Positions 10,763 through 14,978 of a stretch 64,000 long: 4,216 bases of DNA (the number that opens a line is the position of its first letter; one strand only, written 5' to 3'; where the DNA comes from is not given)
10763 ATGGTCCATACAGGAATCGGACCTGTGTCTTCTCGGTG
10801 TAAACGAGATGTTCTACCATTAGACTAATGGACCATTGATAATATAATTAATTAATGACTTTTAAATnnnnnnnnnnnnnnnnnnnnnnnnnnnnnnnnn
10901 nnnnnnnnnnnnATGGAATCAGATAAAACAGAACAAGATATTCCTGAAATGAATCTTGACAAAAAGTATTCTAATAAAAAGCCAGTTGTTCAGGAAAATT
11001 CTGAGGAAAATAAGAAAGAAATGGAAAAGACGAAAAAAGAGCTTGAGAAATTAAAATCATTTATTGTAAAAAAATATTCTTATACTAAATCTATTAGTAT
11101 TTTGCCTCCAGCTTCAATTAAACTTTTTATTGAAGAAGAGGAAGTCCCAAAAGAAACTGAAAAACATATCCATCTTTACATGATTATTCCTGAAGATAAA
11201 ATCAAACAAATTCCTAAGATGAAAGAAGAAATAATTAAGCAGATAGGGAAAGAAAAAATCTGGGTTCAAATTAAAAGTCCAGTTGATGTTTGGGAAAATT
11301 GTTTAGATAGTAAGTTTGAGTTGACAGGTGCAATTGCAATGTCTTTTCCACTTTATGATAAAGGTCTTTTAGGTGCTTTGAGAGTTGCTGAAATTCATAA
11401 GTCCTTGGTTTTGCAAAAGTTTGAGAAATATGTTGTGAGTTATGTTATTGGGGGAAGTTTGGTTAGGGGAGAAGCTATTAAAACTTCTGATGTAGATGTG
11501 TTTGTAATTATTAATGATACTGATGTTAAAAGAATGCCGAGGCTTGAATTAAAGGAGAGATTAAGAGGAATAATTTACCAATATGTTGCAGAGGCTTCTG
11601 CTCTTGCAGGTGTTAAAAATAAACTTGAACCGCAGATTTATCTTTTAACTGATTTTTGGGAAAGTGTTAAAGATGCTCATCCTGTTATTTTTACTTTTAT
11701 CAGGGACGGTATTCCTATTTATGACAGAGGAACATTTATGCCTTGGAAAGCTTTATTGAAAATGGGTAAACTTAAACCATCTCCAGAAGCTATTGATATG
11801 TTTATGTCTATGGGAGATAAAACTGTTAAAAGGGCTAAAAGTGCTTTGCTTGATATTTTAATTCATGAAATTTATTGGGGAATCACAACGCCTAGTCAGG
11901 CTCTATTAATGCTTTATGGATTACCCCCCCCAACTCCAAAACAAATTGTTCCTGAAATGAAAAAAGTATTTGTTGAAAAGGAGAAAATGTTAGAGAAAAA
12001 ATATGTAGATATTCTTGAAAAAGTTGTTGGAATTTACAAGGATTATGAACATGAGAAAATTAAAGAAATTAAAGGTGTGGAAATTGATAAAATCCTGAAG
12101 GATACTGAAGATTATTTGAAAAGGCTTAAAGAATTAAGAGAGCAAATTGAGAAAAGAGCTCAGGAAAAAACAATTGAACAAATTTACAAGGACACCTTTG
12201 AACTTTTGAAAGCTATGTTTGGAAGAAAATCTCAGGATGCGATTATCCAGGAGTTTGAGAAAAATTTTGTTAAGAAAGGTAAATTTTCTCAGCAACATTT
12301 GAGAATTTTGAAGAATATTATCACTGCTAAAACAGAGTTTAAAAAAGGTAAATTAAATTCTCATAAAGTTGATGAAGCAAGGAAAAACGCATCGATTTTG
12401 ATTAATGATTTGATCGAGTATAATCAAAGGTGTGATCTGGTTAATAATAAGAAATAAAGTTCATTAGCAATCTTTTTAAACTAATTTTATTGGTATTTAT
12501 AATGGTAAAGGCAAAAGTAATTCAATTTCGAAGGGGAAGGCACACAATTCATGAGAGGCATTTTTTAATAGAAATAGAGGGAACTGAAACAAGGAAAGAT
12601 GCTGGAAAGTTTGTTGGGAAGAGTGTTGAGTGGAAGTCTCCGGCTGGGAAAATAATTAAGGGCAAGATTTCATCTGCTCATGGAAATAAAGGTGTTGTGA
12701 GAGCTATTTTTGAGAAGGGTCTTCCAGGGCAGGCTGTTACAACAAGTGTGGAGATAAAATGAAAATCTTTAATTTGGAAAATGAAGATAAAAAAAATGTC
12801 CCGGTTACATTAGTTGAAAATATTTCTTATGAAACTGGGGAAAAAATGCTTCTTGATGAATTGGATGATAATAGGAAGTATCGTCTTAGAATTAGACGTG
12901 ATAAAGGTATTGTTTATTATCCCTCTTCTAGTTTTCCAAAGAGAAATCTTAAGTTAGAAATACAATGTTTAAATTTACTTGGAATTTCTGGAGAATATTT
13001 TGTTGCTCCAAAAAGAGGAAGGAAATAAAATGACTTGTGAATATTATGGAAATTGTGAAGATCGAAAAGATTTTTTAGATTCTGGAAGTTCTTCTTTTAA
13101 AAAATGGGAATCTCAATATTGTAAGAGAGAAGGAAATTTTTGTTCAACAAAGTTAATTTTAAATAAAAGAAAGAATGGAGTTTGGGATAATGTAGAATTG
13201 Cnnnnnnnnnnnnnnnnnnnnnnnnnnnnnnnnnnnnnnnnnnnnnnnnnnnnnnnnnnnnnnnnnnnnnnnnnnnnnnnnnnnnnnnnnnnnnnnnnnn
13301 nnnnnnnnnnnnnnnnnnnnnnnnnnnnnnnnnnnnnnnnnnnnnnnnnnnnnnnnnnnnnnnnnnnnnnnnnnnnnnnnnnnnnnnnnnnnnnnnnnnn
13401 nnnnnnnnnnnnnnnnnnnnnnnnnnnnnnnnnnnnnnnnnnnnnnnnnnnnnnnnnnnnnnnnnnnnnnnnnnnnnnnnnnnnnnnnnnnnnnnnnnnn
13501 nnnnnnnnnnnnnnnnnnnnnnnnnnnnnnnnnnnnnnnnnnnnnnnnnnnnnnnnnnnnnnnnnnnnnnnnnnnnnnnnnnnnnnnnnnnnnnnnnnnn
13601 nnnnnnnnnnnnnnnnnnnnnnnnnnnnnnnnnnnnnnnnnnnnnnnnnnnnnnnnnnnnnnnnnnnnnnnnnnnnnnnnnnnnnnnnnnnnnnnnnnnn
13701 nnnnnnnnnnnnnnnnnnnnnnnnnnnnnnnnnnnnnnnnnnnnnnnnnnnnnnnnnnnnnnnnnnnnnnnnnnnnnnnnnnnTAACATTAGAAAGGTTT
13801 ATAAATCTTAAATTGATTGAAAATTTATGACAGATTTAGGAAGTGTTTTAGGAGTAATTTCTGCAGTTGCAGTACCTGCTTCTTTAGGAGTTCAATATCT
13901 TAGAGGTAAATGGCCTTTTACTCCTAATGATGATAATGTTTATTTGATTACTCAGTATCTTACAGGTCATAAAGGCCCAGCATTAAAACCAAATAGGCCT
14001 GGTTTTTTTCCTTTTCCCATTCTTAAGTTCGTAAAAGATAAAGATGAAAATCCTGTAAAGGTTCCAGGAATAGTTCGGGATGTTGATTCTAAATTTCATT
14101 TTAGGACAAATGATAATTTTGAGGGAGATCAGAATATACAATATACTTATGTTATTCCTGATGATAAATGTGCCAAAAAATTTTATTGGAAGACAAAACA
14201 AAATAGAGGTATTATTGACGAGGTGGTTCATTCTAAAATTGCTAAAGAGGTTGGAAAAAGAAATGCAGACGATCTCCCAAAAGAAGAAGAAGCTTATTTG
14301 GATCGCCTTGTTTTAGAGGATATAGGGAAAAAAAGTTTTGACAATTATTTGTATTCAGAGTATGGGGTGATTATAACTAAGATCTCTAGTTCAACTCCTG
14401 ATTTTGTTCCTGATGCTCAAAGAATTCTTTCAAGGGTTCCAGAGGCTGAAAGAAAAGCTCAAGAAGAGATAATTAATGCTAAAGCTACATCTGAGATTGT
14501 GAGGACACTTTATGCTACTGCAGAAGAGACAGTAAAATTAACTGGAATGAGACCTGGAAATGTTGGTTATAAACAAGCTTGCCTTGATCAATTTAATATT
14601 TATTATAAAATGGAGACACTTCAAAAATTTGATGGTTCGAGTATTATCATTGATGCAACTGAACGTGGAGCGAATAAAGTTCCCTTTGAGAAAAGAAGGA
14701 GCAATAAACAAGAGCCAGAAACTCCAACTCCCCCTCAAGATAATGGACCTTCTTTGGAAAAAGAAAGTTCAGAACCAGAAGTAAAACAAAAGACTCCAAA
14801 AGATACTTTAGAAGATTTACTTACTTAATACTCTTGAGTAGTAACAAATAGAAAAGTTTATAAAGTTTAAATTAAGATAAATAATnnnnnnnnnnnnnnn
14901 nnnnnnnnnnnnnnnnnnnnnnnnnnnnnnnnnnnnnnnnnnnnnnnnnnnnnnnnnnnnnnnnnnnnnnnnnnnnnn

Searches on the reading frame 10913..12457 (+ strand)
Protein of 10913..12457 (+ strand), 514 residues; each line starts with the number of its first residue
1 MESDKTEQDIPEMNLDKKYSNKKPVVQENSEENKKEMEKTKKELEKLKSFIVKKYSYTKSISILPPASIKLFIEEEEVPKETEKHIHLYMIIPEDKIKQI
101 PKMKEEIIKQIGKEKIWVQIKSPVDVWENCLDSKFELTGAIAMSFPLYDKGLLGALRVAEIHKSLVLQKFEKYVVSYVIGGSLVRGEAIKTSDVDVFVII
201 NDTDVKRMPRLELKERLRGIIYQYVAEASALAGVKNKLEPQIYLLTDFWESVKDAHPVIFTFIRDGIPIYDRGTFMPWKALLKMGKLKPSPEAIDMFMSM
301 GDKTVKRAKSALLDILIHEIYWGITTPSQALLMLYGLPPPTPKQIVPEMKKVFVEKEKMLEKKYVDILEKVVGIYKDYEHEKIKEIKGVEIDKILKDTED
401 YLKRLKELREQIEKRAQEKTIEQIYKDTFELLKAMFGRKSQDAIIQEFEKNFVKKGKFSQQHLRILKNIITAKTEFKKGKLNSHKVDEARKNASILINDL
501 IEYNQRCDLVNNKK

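Call 74: search_protein_families(library=pfam, proteins=[window:10913-12457:+], max_evalue=0.00001)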
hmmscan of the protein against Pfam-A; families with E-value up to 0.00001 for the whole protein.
window:10913-12457:+ (514 aa): 1 family
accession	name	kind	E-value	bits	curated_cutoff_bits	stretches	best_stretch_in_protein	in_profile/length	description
PF01909.29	NTP_transf_2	-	2.6e-07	31.4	21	1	167-221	9-68/93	Nucleotidyltransferase domain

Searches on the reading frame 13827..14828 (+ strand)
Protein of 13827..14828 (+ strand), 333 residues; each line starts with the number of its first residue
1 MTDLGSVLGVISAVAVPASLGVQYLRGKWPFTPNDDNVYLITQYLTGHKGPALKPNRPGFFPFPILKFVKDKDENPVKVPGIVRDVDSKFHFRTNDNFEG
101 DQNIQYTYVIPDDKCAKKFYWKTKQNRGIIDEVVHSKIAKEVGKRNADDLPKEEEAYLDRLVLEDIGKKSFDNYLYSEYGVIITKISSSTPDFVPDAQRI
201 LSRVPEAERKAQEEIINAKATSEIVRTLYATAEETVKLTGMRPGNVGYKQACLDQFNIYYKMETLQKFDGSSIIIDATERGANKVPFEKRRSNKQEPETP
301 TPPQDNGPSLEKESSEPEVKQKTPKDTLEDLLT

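Call 74: search_protein_families(library=pfam, proteins=[window:13827-14828:+], max_evalue=0.00001)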
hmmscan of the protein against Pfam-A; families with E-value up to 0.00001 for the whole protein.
window:13827-14828:+ (333 aa): 1 family
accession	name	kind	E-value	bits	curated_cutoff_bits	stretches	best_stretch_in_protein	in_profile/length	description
PF01145.31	Band_7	-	1.3e-08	35.6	23.6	1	77-220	36-174/176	SPFH domain / Band 7 family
